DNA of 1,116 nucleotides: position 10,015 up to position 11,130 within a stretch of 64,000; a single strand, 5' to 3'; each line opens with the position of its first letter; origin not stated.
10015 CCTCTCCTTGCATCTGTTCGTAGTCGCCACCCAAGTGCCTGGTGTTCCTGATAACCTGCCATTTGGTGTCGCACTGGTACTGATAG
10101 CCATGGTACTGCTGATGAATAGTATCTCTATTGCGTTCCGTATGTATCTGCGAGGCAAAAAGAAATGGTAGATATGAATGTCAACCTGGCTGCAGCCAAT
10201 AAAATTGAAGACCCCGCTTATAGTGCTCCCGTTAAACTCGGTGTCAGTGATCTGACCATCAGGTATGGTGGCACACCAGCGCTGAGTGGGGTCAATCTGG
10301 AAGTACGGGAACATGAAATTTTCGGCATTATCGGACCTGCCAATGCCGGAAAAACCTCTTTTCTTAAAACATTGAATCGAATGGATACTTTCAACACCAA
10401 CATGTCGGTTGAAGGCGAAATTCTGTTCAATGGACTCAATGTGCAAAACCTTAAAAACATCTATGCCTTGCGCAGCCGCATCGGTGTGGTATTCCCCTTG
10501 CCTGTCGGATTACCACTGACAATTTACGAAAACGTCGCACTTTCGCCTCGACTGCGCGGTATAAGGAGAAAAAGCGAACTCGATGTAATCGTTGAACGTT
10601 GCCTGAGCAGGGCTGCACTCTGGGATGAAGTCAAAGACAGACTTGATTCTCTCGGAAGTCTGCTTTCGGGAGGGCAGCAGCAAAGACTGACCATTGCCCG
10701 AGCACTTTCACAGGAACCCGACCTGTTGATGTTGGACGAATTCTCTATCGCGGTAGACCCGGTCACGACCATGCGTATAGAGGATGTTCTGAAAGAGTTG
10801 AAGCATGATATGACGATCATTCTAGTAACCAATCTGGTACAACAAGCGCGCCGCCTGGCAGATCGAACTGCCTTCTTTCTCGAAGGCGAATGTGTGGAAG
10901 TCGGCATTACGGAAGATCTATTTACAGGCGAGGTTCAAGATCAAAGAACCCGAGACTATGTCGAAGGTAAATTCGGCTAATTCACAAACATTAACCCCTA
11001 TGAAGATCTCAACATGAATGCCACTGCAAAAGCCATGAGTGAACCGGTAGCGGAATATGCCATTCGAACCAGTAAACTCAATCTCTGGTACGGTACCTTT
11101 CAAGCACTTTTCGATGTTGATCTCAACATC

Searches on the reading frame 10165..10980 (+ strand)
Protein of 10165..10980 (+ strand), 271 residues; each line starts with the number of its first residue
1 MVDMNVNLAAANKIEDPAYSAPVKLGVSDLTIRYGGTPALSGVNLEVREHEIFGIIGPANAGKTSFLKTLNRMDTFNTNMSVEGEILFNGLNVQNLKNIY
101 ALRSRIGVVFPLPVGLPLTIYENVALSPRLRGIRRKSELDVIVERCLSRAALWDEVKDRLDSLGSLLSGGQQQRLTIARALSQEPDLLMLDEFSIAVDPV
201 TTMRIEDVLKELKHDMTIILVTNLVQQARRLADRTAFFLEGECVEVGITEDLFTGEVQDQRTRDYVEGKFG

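Call 3: search_protein_families(library=pfam, proteins=[window:10165-10980:+], max_evalue=1)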
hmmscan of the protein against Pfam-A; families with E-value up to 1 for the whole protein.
window:10165-10980:+ (271 aa): 8 families
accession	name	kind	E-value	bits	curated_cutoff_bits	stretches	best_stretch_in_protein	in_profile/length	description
PF00005.33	ABC_tran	-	8e-23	82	25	1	40-192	1-134/137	ABC transporter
PF13304.12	AAA_21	-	9.3e-05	23.1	27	2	52-74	1-23/304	AAA domain, putative AbiEii toxin, Type IV TA system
PF02463.25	SMC_N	-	0.0022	17.9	40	1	166-223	136-197/220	RecF/RecN/SMC N terminal domain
PF13479.12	AAA_24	-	0.072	13.4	27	1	55-82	7-34/195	AAA domain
PF19993.5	DO-GTPase2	-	0.074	13.2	27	1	52-70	2-20/226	Double-GTPase 2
PF09439.16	SRPRB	-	0.075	12.8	25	1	52-86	5-39/178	Signal recognition particle receptor beta subunit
PF13604.12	AAA_30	-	0.14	12.3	27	0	50-73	18-41/191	AAA domain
PF13175.12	AAA_15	-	0.33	11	32.1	1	54-75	27-48/374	AAA ATPase domain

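Call 49: search_protein_families(library=ncbifam, proteins=[window:10165-10980:+], max_evalue=1e-10)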
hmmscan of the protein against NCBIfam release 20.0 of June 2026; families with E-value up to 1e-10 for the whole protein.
window:10165-10980:+ (271 aa): 150 families (the best 25 are shown)
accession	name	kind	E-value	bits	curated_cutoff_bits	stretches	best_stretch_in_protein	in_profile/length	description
TIGR00972.1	3a0107s01c2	equivalog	5.8e-82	274.7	343.2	1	26-271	3-248/248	phosphate ABC transporter ATP-binding protein PstB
NF010860.0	PRK14267.1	equivalog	3.3e-62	210.4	412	1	27-271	7-253/253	phosphate ABC transporter ATP-binding protein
NF010851.0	PRK14258.1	subfamily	7.7e-57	192.7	425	1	27-269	10-259/261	phosphate ABC transporter ATP-binding protein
NF010840.0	PRK14246.1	equivalog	5.2e-54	183.6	425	1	38-269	24-255/257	phosphate ABC transporter ATP-binding protein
NF010864.0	PRK14271.1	equivalog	2.1e-49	168.1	561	1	20-268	18-264/276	phosphate ABC transporter ATP-binding protein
TIGR03005.1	ectoine_ehuA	equivalog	2.4e-34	118.7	345.4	1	27-266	3-247/252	ectoine/hydroxyectoine ABC transporter ATP-binding protein EhuA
TIGR01186.1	proV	subfamily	1.4e-33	116.5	326.6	1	35-256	4-221/363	betaine/proline/choline family ABC transporter ATP-binding protein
NF008428.0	PRK11264.1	equivalog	4.1e-33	114.7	406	1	26-267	5-245/250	L-cystine ABC transporter ATP-binding protein TcyN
TIGR01188.1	drrA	subfamily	1.5e-32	113.1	312.45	1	33-253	2-212/302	daunorubicin resistance ABC transporter, ATP-binding protein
TIGR03410.1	urea_trans_UrtE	equivalog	5e-32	111.2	285.8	1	25-258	1-225/230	urea ABC transporter ATP-binding subunit UrtE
NF008338.0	PRK11124.1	equivalog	5.8e-32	111.1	369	1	27-254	5-229/242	arginine ABC transporter ATP-binding protein ArtP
NF007027.0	PRK09493.1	equivalog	7.5e-32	110.6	379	1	30-266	7-236/240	glutamine ABC transporter ATP-binding protein GlnQ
TIGR02315.1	ABC_phnC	equivalog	7e-31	107.5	266.1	1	25-248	2-229/243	phosphonate ABC transporter ATP-binding protein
TIGR02314.1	ABC_MetN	equivalog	1.9e-30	106.1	499.7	1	39-255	20-231/343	methionine ABC transporter ATP-binding protein MetN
TIGR02673.1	FtsE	equivalog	1.1e-29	103.7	264.85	1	29-235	6-207/214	cell division ATP-binding protein FtsE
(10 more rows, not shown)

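Call 51: find_related_loci(query=A4, collection=metagenome_contigs, flank=7000)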
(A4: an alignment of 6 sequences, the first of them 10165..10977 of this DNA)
Query A4 (271 aa) in metagenome_contigs; peptide patterns used: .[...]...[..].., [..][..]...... (x = any residue, [..] = any of these).
600 stretches matched a pattern (row limit reached: there are more); 595 encode a relative of the query (tblastn E <= 1e-3); the best 80 are kept; 80 distinct loci.
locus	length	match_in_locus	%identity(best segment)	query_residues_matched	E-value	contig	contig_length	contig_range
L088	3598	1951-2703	83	21-271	2e-144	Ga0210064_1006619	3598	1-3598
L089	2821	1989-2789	77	8-271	5e-144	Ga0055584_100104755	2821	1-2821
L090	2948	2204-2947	82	20-267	2e-142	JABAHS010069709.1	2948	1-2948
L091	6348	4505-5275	76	15-271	9e-132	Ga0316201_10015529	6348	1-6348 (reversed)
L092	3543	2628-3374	78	23-271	6e-135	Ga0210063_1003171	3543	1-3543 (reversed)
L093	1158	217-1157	76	3-271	2e-143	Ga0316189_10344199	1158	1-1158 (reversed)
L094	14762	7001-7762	76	17-271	3e-130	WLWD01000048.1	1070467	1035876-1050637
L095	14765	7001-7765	72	17-271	3e-125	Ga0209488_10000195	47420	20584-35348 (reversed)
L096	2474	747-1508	78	17-271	1e-129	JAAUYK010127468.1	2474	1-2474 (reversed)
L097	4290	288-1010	76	27-267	1e-124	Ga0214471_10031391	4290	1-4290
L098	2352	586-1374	77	15-271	1e-129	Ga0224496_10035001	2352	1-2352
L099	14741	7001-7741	74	25-271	2e-121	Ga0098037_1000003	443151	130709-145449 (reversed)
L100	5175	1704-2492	67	4-271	3e-117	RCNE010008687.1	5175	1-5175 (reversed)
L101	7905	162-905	61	24-271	1e-100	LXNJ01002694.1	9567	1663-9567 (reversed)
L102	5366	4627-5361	70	8-253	7e-101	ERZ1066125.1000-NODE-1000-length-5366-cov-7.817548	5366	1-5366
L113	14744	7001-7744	58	24-271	6e-92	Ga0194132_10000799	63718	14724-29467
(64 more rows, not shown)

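Call 56: find_homologous_proteins(query=L113:2897-3991:+, max_evalue=0.001)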
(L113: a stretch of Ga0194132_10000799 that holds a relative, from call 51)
Query L113:2897-3991:+ (365 aa): 2678 proteins with E <= 0.001 among 8000 candidates; the best 120 are listed.
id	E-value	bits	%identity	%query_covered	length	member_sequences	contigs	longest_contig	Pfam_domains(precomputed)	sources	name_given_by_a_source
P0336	2.8e-231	785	99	100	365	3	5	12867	PF01865.22,PF01895.25,PF01451.28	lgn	-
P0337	2.6e-179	614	76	100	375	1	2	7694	PF01895.25,PF01451.28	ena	-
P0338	1.9e-178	611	76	100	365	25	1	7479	PF01865.22,PF01895.25,PF01451.28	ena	-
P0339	1.1e-177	609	76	100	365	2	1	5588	PF01865.22,PF01895.25,PF01451.28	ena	-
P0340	2.3e-177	608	75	100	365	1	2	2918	PF01865.22,PF01895.25,PF01451.28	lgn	-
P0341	3.1e-176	604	75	100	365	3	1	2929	PF01895.25,PF01451.28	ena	-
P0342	4.9e-176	603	75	100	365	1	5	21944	PF01865.22,PF01895.25,PF01451.28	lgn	-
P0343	7.4e-176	603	75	100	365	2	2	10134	PF01865.22,PF01895.25,PF01451.28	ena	-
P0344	2.8e-174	597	75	100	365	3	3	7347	PF01865.22,PF01895.25,PF01451.28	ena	-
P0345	4.0e-174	597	75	100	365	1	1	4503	PF01865.22,PF01895.25,PF01451.28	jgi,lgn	-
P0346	2.9e-173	594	73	100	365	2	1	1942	PF01865.22,PF01895.25,PF01451.28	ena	-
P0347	6.0e-171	587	73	100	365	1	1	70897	PF01865.22,PF01895.25,PF01451.28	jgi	jgi:phosphate transport system protein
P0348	5.5e-170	583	70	100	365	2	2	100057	PF01865.22,PF01895.25,PF01451.28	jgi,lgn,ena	-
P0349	1.1e-169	582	72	100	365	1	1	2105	PF01895.25,PF01451.28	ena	-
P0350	1.6e-169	582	71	100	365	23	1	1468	PF01865.22,PF01895.25,PF01451.28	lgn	-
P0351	3.5e-168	577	71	100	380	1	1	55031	PF01895.25,PF01451.28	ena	-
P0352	4.1e-168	577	70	100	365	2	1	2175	PF01865.22,PF01895.25,PF01451.28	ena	-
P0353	7.8e-168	576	69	100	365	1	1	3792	PF01865.22,PF01895.25,PF01451.28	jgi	jgi:phosphate transport system protein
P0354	5.4e-167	574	70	100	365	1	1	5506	PF01865.22,PF01895.25,PF01451.28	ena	-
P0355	1.2e-166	572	70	100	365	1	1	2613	PF01895.25,PF01451.28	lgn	-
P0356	1.9e-166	572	72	100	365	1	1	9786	PF01865.22,PF01895.25,PF01451.28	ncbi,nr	ncbi:MAG TPA: phosphate signaling complex protein PhoU [Methylomirabilota bacterium]|nr:phosphate si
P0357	2.0e-165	568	70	100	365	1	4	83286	PF01865.22,PF01895.25,PF01451.28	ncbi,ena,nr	ncbi:MAG: phosphate transport system regulatory protein PhoU [Verrucomicrobia bacterium SCN 57-15]|n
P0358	2.5e-165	568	71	100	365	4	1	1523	PF01895.25,PF01451.28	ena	-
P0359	1.6e-163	562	70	100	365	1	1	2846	PF01895.25,PF01451.28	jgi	-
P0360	1.1e-162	559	69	100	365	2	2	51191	PF01895.25,PF01451.28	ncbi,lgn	-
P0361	4.2e-161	554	68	100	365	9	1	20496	PF01895.25,PF01451.28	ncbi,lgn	-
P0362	4.5e-161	554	69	100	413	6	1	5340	PF01865.22,PF01895.25,PF01451.28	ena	-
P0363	2.1e-160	552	69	100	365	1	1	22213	PF01865.22,PF01895.25,PF01451.28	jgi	jgi:phosphate transport system protein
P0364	2.4e-160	552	69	100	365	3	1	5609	PF01865.22,PF01895.25,PF01451.28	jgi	jgi:phosphate transport system protein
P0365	9.9e-160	550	69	100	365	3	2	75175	PF01895.25,PF01451.28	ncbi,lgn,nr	ncbi:MAG: phosphate signaling complex protein PhoU [Verrucomicrobia bacterium]|nr:phosphate signalin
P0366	1.7e-158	546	68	100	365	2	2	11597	PF01865.22,PF01895.25,PF01451.28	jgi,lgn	jgi:phosphate transport system protein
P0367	2.2e-158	545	68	100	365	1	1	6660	PF01895.25,PF01451.28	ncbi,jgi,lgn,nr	ncbi:MAG: phosphate signaling complex protein PhoU [Verrucomicrobia bacterium]|nr:phosphate signalin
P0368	1.9e-157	542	67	100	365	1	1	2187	PF01865.22,PF01895.25,PF01451.28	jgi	jgi:phosphate transport system protein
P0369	3.9e-157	541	68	100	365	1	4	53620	PF01895.25,PF01451.28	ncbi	-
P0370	3.8e-155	535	66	100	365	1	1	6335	PF01865.22,PF01895.25,PF01451.28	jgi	jgi:phosphate transport system protein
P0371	3.9e-154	531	66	100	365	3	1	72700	PF01865.22,PF01895.25,PF01451.28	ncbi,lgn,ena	-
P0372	2.2e-153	529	66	100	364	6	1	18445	PF01895.25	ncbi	-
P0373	1.8e-150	519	75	85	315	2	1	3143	PF01895.25,PF01451.28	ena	-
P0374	1.0e-149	517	64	100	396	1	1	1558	PF01895.25,PF01451.28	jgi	jgi:phosphate transport system protein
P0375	1.1e-149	517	65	100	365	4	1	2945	PF01865.22,PF01895.25,PF01451.28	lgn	-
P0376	3.8e-149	515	69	92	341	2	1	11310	PF01895.25,PF01451.28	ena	-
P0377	4.5e-149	515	64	100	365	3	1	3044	PF01895.25,PF01451.28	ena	-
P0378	6.8e-149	514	64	100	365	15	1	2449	PF01895.25,PF01451.28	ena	-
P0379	9.4e-149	514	63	100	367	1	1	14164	PF01895.25,PF01451.28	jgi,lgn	jgi:phosphate transport system protein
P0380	1.5e-148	513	64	100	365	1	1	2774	PF01895.25,PF01451.28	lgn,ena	-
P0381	5.1e-148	511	64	100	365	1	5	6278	PF01895.25,PF01451.28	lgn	-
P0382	7.3e-148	511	64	100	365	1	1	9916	PF01865.22,PF01895.25,PF01451.28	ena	-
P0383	9.6e-148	510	63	100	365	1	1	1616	PF01895.25,PF01451.28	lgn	-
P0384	2.5e-147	509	63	100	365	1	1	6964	PF01895.25,PF01451.28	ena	-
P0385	3.2e-147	509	62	100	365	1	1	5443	PF01895.25,PF01451.28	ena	-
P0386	4.9e-147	508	63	100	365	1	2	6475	PF01895.25,PF01451.28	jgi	jgi:phosphate transport system protein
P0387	1.2e-146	507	63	100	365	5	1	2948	PF01865.22,PF01895.25,PF01451.28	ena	-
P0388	1.5e-146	506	62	100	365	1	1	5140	PF01865.22,PF01895.25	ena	-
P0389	7.3e-146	504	61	100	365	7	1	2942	PF01895.25,PF01451.28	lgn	-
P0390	8.0e-146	504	62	100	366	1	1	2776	PF01895.25,PF01451.28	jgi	jgi:phosphate transport system protein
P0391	1.0e-145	504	63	100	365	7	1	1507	PF01895.25,PF01451.28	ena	-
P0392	1.8e-145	503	62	100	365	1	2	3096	PF01895.25,PF01451.28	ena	-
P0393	1.8e-145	503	64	100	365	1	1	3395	PF01895.25,PF01451.28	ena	-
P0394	2.0e-145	503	61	100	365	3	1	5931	PF01895.25,PF01451.28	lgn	-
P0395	2.0e-145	503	63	100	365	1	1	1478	PF01895.25,PF01451.28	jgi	jgi:phosphate transport system protein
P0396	2.8e-145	502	62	100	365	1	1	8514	PF01895.25,PF01451.28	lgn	-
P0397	1.9e-144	499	62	99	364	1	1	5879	PF01895.25,PF01451.28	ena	-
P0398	2.3e-144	499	62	100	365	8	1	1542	PF01895.25,PF01451.28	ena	-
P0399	5.1e-144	498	61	100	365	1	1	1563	PF01895.25,PF01451.28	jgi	jgi:phosphate transport system protein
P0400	7.1e-144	498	64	100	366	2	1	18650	PF01895.25,PF01451.28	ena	-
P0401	9.5e-144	497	63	100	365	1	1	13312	PF01895.25,PF01451.28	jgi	jgi:phosphate transport system protein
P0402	1.3e-143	497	61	100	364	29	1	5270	PF01895.25,PF01451.28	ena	-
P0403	1.5e-143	497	62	100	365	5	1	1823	PF01895.25,PF01451.28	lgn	-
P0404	2.1e-143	496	62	100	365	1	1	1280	PF01895.25,PF01451.28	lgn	-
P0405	2.6e-143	496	63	100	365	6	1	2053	PF01865.22,PF01895.25,PF01451.28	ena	-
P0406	2.9e-143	496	63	100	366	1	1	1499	PF01895.25,PF01451.28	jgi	jgi:phosphate transport system protein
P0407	3.0e-143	496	73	84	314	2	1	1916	PF01865.22,PF01895.25,PF01451.28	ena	-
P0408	3.3e-143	495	62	100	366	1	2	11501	PF01895.25,PF01451.28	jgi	jgi:phosphate transport system protein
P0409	3.3e-143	495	62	100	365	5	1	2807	PF01865.22,PF01895.25,PF01451.28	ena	-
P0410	4.1e-143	495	61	100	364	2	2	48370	PF01895.25,PF01451.28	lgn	-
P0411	5.3e-143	495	62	100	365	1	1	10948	PF01895.25,PF01451.28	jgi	jgi:phosphate transport system protein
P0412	6.7e-143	494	62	100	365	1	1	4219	PF01895.25,PF01451.28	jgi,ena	-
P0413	1.0e-142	494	63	98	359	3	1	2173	PF01895.25,PF01451.28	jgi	-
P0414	1.1e-142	494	62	100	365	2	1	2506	PF01865.22,PF01895.25,PF01451.28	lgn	-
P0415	1.2e-142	494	61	100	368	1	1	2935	PF01895.25,PF01451.28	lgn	-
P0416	2.2e-142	493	59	100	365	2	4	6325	PF01895.25,PF01451.28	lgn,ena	-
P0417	2.2e-142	493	63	100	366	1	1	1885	PF01865.22,PF01895.25,PF01451.28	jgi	jgi:phosphate transport system protein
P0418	2.6e-142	492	62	100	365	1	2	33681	PF01895.25,PF01451.28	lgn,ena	-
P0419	2.7e-142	492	61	99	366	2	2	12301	PF01895.25,PF01451.28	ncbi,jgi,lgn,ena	-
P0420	3.1e-142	492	61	100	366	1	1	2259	PF01895.25,PF01451.28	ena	-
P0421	3.6e-142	492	62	100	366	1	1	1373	PF01895.25,PF01451.28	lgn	-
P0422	7.2e-142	491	62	100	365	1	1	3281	PF01895.25,PF01451.28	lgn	-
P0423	1.2e-141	490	62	100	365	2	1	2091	PF01895.25,PF01451.28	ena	-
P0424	1.4e-141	490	60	100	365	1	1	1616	PF01895.25,PF01451.28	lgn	-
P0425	2.8e-141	489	62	100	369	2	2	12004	PF01895.25,PF01451.28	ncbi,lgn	-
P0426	2.8e-141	489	61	100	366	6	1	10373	PF01895.25,PF01451.28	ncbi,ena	-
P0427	3.7e-141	489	59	100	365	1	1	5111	PF01895.25,PF01451.28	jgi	jgi:phosphate transport system protein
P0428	3.7e-141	489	61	100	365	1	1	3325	PF01895.25,PF01451.28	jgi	jgi:phosphate transport system protein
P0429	4.0e-141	488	61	100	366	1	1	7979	PF01895.25,PF01451.28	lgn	-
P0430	5.4e-141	488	62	100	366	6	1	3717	PF01895.25,PF01451.28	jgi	-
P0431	8.3e-141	487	61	100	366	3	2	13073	PF01865.22,PF01895.25,PF01451.28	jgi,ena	-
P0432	8.8e-141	487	61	100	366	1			PF01895.25,PF01451.28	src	-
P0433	1.2e-140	487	62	100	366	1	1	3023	PF01895.25,PF01451.28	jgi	jgi:phosphate transport system protein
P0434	1.4e-140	487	60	100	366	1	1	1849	PF01865.22,PF01895.25,PF01451.28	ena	-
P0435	1.4e-140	487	61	99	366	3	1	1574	PF01895.25,PF01451.28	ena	-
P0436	1.5e-140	487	60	100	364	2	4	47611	PF01895.25,PF01451.28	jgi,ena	-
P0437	1.6e-140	487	61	100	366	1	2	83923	PF01895.25,PF01451.28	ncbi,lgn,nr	ncbi:MAG: phosphate signaling complex protein PhoU [Verrucomicrobia subdivision 3 bacterium]|nr:phos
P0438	1.9e-140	486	60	100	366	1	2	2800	PF01865.22,PF01895.25,PF01451.28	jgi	jgi:phosphate transport system protein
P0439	2.4e-140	486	60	100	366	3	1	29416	PF01865.22,PF01895.25,PF01451.28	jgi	jgi:phosphate transport system protein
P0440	3.1e-140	486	59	100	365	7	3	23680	PF01895.25,PF01451.28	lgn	-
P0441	3.2e-140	486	61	100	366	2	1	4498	PF01895.25,PF01451.28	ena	-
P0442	3.4e-140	485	61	100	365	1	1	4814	PF01895.25,PF01451.28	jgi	jgi:phosphate transport system protein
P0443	3.8e-140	485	61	100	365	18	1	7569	PF01895.25,PF01451.28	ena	-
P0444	4.1e-140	485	62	99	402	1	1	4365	PF01895.25,PF01451.28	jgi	jgi:phosphate transport system protein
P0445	4.2e-140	485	61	100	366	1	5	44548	PF01865.22,PF01895.25,PF01451.28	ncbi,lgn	-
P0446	5.2e-140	485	60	100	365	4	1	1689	PF01895.25,PF01451.28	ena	-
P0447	5.2e-140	485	61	100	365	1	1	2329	PF01895.25,PF01451.28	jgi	jgi:phosphate transport system protein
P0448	6.6e-140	485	61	100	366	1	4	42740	PF01895.25,PF01451.28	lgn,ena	-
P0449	7.5e-140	484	61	100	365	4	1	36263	PF01895.25,PF01451.28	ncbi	-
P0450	1.0e-139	484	62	99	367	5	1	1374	PF01895.25,PF01451.28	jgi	jgi:phosphate transport system protein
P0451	1.3e-139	484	61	100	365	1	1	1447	PF01865.22,PF01895.25,PF01451.28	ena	-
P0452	1.3e-139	484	61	100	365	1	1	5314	PF01895.25,PF01451.28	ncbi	-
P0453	1.4e-139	483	61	100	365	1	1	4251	PF01895.25,PF01451.28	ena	-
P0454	1.5e-139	483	61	100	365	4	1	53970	PF01895.25,PF01451.28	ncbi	-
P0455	1.7e-139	483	60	100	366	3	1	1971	PF01895.25,PF01451.28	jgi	jgi:phosphate transport system protein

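Call 59: find_encoding_contigs(protein=P0357, flank=9000, max_places=1)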
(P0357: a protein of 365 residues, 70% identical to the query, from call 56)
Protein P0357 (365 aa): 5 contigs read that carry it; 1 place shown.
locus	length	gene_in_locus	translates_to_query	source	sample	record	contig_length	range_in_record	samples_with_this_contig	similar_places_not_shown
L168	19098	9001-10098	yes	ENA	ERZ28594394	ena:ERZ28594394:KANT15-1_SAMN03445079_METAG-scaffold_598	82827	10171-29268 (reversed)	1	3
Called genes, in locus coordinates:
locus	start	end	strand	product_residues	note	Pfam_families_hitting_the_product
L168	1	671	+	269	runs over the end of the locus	-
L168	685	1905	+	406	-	PF12704:MacB_PCD (weak), PF02687:FtsX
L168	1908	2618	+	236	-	PF00005:ABC_tran, PF13304:AAA_21 (weak)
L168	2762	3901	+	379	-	PF07610:DUF1573, PF22544:HYDIN_VesB_CFA65-like_Ig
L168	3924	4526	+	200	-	PF06953:ArsD, PF02627:CMD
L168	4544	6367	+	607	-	PF00931:NB-ARC (faint), PF00142:Fer4_NifH (weak), PF01656:CbiA, PF02374:ArsA_ATPase, PF13614:AAA_31, PF13191:AAA_16 (weak), PF01656:CbiA, PF02374:ArsA_ATPase, +9 more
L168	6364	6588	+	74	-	-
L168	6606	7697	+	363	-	PF01758:SBF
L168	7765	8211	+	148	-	PF00072:Response_reg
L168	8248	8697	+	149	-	-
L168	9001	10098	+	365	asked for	PF01865:PhoU_div (faint), PF01895:PhoU, PF01451:LMWPc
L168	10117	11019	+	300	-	PF12849:PBP_like_2, PF13531:SBP_bac_11, PF12727:PBP_like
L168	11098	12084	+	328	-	PF00528:BPD_transp_1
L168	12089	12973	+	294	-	PF00528:BPD_transp_1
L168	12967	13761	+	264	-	PF00005:ABC_tran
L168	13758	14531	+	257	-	PF00005:ABC_tran, PF13304:AAA_21 (faint)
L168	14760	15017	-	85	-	-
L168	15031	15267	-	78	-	-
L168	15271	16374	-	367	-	PF03466:LysR_substrate (weak), PF12849:PBP_like_2, PF12727:PBP_like (weak), PF13531:SBP_bac_11 (weak)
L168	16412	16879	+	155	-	-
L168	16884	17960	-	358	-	PF01384:PHO4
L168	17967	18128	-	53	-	-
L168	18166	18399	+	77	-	-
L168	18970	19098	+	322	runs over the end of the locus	PF05598:DUF772, PF01609:DDE_Tnp_1, PF13612:DDE_Tnp_1_3 (weak), PF13751:DDE_Tnp_1_6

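Call 61: find_encoding_contigs(protein=P0348, flank=9000, max_places=1)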
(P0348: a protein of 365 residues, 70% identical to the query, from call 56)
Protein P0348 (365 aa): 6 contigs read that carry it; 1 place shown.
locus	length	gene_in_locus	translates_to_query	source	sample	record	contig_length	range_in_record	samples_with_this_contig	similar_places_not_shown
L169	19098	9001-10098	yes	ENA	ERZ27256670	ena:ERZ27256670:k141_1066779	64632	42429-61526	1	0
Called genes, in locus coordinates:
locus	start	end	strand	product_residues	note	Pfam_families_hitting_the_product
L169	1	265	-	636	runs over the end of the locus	PF02369:Big_1 (faint), PF10670:DUF4198 (faint), PF13620:CarboxypepD_reg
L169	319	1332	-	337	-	PF00294:PfkB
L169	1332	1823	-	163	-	PF12158:DUF3592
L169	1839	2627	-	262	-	PF05690:ThiG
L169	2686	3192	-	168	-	-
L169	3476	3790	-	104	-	-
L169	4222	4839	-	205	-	PF01844:HNH, PF14279:HNH_5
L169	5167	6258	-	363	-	PF01384:PHO4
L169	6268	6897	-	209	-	PF01865:PhoU_div (weak)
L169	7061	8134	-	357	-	PF01384:PHO4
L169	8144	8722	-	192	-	PF01865:PhoU_div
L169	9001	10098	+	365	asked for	PF01865:PhoU_div (faint), PF01895:PhoU, PF01451:LMWPc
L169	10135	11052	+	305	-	PF01547:SBP_bac_1 (faint), PF12849:PBP_like_2, PF12727:PBP_like (faint), PF13531:SBP_bac_11 (faint), PF12849:PBP_like_2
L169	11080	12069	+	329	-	PF00528:BPD_transp_1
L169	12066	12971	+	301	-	PF00528:BPD_transp_1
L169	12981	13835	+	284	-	PF00005:ABC_tran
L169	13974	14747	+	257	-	PF00005:ABC_tran, PF13304:AAA_21 (faint)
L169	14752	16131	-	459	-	-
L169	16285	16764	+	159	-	PF02542:YgbB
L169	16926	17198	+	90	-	-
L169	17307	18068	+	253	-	PF07722:Peptidase_C26, PF00117:GATase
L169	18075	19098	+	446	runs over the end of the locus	PF00072:Response_reg, PF00158:Sigma54_activat, PF14532:Sigma54_activ_2, PF07724:AAA_2 (weak), PF07728:AAA_5, PF25601:AAA_lid_14, PF02954:HTH_8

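Call 62: find_encoding_contigs(protein=P0437, flank=9000, max_places=1)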
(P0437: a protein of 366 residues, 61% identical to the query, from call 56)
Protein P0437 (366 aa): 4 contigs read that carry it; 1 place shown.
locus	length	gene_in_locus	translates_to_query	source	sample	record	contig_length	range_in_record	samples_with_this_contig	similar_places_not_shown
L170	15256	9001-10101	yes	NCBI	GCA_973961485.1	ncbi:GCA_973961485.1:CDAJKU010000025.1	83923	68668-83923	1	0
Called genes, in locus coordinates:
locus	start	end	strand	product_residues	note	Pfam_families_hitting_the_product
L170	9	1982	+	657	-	PF17191:RecG_wedge, PF01336:tRNA_anti-codon (weak), PF04851:ResIII, PF00270:DEAD, PF00271:Helicase_C, PF19833:RecG_dom3_C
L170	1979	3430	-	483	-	-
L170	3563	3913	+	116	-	PF00072:Response_reg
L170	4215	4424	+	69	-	-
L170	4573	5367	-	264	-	PF03328:HpcH_HpaI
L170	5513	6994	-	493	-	PF00005:ABC_tran, PF02463:SMC_N (faint), PF13304:AAA_21, PF00005:ABC_tran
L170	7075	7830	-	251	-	PF03009:GDPD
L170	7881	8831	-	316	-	PF00532:Peripla_BP_1, PF13407:Peripla_BP_4, PF13458:Peripla_BP_6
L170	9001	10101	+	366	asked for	PF01895:PhoU, PF01451:LMWPc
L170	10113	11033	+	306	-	PF12849:PBP_like_2, PF12727:PBP_like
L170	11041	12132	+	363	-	PF00528:BPD_transp_1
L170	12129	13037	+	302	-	PF00528:BPD_transp_1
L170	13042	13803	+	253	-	PF02463:SMC_N (faint), PF00005:ABC_tran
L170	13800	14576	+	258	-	PF00005:ABC_tran, PF13304:AAA_21 (faint)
